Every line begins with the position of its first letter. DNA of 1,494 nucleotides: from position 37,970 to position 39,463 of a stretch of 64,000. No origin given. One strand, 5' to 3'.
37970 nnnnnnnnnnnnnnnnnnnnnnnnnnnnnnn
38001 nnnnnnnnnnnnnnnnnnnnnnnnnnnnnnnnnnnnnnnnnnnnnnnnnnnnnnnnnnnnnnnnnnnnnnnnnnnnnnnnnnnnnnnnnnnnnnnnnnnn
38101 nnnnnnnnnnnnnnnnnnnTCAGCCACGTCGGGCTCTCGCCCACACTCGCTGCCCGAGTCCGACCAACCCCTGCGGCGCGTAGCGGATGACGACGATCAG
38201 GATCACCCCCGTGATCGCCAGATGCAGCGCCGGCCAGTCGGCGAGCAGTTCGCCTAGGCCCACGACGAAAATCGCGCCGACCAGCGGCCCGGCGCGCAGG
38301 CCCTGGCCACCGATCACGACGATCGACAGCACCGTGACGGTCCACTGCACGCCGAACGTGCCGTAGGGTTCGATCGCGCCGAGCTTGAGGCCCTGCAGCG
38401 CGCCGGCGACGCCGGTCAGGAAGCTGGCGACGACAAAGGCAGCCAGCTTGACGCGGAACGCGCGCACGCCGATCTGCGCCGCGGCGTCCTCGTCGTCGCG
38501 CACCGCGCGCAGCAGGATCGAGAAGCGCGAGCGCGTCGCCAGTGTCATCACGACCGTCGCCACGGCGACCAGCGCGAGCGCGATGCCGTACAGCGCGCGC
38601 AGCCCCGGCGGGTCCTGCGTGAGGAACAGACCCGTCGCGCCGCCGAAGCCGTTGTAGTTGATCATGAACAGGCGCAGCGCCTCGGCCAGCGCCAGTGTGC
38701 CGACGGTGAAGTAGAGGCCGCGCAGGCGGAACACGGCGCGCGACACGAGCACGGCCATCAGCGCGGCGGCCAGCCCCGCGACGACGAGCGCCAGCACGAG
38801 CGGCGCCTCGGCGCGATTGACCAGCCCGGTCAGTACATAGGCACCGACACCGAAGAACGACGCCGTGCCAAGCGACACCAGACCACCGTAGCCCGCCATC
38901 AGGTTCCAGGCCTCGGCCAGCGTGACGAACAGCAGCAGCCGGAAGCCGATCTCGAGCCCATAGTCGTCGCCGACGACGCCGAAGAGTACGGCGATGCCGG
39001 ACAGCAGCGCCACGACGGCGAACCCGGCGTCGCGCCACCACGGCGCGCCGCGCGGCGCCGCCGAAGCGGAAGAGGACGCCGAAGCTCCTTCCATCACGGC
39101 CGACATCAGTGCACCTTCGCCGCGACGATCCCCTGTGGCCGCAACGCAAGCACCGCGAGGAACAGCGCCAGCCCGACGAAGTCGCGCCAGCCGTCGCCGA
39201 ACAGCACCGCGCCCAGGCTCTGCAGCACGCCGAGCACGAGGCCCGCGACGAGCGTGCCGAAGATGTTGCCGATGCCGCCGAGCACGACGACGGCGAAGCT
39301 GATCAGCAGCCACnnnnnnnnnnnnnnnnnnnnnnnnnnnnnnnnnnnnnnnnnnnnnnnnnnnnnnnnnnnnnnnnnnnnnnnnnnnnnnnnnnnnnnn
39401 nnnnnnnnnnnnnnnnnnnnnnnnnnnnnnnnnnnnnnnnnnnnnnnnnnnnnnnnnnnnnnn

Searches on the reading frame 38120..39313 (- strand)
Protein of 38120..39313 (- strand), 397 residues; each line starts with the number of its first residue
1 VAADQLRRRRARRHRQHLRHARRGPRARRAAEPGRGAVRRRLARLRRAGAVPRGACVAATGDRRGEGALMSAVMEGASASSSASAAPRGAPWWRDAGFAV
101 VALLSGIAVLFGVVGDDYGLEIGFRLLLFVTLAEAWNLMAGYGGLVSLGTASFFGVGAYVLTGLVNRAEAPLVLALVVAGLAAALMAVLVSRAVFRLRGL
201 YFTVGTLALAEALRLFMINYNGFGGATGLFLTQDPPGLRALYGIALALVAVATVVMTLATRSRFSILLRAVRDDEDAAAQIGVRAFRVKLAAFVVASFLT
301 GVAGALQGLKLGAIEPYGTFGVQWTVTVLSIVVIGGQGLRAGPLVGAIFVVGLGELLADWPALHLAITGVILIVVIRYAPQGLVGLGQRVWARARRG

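Call 45: search_protein_families(library=pfam, proteins=[window:38120-39313:-], max_evalue=0.0001)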
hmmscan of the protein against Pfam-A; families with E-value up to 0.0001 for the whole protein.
window:38120-39313:- (397 aa): 1 family
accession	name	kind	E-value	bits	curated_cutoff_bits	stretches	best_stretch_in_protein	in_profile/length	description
PF02653.21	BPD_transp_2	-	2.3e-31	109.4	26.8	1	126-375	9-268/269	Branched-chain amino acid transport system / permease component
